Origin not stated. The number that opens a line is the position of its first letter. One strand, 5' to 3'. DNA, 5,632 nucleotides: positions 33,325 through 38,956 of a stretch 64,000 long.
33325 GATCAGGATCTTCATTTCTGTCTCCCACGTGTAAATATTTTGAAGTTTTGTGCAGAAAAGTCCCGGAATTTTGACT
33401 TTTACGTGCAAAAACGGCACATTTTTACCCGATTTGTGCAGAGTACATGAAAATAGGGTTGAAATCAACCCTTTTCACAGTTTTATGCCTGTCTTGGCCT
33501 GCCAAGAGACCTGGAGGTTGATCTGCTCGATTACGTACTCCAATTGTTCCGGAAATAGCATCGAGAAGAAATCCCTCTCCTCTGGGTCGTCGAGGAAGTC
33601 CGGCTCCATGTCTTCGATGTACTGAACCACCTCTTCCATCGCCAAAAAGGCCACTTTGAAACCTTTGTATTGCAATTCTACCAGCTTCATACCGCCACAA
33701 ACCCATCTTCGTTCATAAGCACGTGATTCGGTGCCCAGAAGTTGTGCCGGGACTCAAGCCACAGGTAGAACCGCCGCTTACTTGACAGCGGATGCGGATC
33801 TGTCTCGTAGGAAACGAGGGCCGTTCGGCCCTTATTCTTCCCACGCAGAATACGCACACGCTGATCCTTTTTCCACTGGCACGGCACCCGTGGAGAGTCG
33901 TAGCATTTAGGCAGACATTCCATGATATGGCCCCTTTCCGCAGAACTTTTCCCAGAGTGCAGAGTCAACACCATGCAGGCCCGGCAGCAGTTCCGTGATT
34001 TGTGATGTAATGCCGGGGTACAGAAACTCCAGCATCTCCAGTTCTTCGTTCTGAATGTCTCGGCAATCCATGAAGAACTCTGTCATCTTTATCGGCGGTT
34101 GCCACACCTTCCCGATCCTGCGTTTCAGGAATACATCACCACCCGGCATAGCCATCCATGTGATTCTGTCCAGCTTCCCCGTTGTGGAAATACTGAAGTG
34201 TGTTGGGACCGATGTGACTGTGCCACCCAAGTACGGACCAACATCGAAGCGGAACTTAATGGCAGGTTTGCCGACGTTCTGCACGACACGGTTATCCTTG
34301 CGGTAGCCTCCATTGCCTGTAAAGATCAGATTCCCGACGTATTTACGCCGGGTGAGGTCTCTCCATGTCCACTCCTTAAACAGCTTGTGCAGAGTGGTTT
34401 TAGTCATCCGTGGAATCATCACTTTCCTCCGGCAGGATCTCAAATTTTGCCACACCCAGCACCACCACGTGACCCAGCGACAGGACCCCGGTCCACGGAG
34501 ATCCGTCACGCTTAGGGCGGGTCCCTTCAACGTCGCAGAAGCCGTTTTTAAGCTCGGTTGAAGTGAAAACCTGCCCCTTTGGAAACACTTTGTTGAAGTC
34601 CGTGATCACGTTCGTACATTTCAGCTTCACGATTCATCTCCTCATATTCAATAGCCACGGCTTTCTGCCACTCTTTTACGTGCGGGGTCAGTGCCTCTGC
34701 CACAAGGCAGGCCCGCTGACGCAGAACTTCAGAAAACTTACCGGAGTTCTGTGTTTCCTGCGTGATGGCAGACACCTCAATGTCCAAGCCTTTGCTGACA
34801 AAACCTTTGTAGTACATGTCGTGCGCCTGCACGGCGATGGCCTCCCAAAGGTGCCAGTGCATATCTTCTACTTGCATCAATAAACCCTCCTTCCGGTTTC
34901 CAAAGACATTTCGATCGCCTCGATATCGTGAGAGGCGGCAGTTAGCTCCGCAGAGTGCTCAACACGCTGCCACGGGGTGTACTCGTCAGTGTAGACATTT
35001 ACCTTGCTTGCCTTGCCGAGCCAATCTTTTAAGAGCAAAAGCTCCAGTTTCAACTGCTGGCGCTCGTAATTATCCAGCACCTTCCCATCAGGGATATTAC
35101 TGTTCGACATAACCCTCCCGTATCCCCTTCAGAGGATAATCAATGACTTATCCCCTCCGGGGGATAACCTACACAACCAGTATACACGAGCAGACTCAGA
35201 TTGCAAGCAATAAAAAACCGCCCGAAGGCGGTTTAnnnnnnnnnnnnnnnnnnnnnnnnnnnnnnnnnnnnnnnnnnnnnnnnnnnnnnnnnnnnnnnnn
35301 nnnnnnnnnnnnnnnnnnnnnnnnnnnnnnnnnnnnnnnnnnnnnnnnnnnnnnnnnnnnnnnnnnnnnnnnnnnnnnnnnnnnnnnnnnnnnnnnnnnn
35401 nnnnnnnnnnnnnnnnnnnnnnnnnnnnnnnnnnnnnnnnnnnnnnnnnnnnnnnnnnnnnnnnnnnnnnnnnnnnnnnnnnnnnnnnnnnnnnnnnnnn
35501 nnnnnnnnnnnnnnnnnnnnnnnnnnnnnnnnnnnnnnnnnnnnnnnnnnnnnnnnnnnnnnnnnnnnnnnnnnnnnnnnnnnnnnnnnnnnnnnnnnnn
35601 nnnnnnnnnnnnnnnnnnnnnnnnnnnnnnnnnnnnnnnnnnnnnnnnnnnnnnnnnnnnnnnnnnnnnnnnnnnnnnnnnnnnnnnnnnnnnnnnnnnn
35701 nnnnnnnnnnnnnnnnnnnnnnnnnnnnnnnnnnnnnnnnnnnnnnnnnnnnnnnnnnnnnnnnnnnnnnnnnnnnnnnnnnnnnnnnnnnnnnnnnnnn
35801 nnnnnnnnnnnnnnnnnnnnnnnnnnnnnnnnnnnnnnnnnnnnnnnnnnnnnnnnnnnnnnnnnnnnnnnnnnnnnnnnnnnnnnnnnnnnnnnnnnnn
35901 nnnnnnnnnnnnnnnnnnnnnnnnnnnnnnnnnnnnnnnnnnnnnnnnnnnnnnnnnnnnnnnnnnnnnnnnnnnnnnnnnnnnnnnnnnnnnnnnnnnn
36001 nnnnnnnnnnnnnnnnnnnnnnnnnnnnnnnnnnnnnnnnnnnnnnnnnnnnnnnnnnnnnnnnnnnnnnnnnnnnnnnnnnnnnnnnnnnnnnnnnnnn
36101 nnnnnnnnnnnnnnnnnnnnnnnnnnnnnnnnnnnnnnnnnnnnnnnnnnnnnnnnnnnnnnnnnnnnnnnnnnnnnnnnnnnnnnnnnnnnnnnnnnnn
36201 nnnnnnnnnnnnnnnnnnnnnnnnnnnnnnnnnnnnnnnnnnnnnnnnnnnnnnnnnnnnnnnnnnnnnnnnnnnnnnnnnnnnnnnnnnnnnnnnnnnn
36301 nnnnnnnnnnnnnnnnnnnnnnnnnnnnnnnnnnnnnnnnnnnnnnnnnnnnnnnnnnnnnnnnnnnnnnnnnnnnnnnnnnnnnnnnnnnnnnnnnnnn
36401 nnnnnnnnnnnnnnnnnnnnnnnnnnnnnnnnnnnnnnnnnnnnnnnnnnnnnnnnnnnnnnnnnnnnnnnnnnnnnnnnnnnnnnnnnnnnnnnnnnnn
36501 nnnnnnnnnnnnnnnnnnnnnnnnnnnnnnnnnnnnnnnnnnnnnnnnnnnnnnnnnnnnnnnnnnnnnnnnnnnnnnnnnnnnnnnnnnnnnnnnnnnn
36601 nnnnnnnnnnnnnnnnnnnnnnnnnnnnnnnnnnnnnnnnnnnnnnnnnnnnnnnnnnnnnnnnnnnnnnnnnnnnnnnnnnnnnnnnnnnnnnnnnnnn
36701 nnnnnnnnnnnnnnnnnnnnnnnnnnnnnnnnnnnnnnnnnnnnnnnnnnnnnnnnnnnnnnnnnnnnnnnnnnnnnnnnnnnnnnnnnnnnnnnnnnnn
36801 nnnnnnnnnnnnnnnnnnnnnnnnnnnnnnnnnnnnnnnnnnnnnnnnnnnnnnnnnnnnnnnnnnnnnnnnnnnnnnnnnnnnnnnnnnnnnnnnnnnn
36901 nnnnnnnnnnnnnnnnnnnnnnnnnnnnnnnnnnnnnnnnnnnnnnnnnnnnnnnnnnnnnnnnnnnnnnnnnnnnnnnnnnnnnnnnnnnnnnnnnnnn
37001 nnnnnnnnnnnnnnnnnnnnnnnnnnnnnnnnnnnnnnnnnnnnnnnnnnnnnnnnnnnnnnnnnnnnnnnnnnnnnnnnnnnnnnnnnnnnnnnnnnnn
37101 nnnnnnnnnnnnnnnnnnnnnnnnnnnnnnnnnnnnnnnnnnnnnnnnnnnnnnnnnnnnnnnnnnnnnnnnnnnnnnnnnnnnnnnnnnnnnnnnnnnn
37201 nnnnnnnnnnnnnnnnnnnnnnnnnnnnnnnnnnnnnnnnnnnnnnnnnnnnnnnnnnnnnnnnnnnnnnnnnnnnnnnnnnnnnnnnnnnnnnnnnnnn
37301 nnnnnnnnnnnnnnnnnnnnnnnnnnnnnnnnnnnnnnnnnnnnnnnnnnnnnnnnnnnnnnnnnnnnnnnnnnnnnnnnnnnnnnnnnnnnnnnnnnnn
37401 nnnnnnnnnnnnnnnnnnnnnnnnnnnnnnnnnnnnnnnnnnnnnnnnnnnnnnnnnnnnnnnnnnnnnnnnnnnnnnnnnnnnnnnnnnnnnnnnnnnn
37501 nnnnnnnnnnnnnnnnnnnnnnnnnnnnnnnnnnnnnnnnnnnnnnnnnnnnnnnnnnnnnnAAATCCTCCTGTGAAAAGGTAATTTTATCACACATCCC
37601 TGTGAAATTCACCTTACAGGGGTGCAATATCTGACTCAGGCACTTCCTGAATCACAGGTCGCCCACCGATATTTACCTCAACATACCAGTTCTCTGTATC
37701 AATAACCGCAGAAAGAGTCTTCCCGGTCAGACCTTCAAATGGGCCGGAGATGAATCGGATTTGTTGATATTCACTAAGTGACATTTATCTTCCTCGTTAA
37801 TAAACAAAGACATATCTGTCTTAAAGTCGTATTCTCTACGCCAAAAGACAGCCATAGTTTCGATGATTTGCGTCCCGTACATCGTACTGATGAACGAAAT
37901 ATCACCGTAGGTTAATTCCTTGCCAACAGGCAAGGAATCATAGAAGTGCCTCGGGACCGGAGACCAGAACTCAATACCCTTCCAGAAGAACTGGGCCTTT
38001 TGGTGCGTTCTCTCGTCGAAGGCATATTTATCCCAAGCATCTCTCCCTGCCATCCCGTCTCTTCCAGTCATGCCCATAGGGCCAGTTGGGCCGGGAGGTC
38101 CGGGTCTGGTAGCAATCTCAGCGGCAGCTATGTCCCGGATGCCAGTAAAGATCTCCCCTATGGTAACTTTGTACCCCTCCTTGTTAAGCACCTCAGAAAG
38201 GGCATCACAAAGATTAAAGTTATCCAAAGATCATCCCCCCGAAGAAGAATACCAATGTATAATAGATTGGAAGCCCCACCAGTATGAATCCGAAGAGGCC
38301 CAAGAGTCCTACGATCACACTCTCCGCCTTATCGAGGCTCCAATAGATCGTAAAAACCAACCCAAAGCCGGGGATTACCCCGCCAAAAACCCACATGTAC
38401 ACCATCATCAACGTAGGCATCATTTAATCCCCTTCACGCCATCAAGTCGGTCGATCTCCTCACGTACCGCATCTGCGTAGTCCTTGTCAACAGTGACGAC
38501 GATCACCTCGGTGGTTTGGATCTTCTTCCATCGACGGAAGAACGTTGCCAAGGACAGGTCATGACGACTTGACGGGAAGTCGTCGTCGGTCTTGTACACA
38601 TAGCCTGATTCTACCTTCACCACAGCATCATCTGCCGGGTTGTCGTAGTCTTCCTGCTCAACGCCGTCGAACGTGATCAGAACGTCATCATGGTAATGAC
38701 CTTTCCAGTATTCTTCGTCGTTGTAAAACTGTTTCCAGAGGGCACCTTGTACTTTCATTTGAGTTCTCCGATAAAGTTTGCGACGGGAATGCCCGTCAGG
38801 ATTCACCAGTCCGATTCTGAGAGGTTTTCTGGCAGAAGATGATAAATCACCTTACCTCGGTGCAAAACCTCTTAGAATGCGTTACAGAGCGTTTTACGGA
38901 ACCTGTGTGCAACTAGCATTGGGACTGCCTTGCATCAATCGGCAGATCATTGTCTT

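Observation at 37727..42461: Lineage-specific expansion: five or six consecutive paralogs sharing an acidic C-terminal module, several with collagen-like Gly-X-Y tracts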

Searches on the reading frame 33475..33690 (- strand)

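Call 61: search_protein_families(library=phrogs, proteins=[window:33475-33690:-], max_evalue=0.01)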
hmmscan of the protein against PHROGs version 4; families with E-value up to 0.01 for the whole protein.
window:33475-33690:- (71 aa): 2 families
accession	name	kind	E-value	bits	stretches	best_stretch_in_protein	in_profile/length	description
phrog_25810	-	unknown function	2.3e-09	38.3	1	1-65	1-65/75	-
phrog_36514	-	unknown function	6.4e-07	30.4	1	4-61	19-77/111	-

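Call 80: search_protein_families(library=ncbifam, proteins=[window:33475-33690:-], max_evalue=0.1)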
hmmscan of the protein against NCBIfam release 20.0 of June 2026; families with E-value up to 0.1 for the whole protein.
window:33475-33690:- (71 aa): 0 families

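Call 81: search_protein_families(library=padloc, proteins=[window:33475-33690:-], max_evalue=0.1)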
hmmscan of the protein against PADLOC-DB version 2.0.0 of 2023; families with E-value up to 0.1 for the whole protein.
window:33475-33690:- (71 aa): 0 families

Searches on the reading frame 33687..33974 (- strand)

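Call 61: search_protein_families(library=phrogs, proteins=[window:33687-33974:-], max_evalue=0.01)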
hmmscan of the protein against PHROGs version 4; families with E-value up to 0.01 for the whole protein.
window:33687-33974:- (95 aa): 1 family
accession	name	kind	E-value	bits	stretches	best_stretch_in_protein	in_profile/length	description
phrog_15026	-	unknown function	1.2e-56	189.7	1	18-95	2-79/79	-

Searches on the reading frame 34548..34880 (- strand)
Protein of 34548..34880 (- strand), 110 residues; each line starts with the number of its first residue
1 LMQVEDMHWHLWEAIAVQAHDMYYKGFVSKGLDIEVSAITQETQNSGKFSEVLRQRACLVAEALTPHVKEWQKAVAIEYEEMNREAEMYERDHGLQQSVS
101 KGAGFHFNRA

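Call 61: search_protein_families(library=phrogs, proteins=[window:34548-34880:-], max_evalue=0.01)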
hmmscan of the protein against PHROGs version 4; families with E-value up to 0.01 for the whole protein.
window:34548-34880:- (110 aa): 1 family
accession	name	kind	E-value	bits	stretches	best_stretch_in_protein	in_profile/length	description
phrog_12468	-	unknown function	2.4e-57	193.2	1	1-109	1-109/110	-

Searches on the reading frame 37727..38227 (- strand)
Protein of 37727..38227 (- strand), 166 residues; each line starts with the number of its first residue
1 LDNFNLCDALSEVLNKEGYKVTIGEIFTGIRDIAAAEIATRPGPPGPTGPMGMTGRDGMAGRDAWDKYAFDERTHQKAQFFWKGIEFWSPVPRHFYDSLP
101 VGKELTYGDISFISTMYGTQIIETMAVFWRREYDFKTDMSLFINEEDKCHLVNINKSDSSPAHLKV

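Call 4: search_protein_families(library=pfam, proteins=[window:37727-38227:-], max_evalue=1)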
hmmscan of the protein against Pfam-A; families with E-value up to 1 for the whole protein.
window:37727-38227:- (166 aa): 1 family
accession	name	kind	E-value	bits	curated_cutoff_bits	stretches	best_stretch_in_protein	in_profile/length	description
PF01391.23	Collagen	-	0.0038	17.4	27.2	1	43-61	4-22/60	Collagen triple helix repeat (20 copies)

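Call 16: search_protein_families(library=phrogs, proteins=[window:37727-38227:-], max_evalue=0.01)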
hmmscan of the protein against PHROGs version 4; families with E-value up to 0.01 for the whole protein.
window:37727-38227:- (166 aa): 2 families
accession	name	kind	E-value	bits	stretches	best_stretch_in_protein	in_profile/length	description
phrog_16086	-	unknown function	3e-90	301.1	1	2-166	4-166/166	-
phrog_6320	-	tail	0.00058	19.7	1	42-77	187-222/745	tail fiber protein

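Call 80: search_protein_families(library=ncbifam, proteins=[window:37727-38227:-], max_evalue=0.1)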
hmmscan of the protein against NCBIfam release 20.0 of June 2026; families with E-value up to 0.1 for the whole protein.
window:37727-38227:- (166 aa): 0 families

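Call 81: search_protein_families(library=padloc, proteins=[window:37727-38227:-], max_evalue=0.1)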
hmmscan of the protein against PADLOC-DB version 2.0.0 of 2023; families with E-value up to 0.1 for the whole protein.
window:37727-38227:- (166 aa): 0 families

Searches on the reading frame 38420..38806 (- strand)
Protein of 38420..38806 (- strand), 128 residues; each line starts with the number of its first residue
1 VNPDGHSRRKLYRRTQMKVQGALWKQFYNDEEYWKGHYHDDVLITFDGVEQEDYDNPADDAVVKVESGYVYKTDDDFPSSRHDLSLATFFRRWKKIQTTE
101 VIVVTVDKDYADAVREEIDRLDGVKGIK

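Call 16: search_protein_families(library=phrogs, proteins=[window:38420-38806:-], max_evalue=0.01)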
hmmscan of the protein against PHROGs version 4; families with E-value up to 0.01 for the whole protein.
window:38420-38806:- (128 aa): 2 families
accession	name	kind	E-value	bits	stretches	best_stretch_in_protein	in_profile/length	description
phrog_4254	-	unknown function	3.2e-46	157.4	1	16-128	2-115/115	-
phrog_28783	-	unknown function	5.1e-05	24.4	1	17-75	3-64/152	-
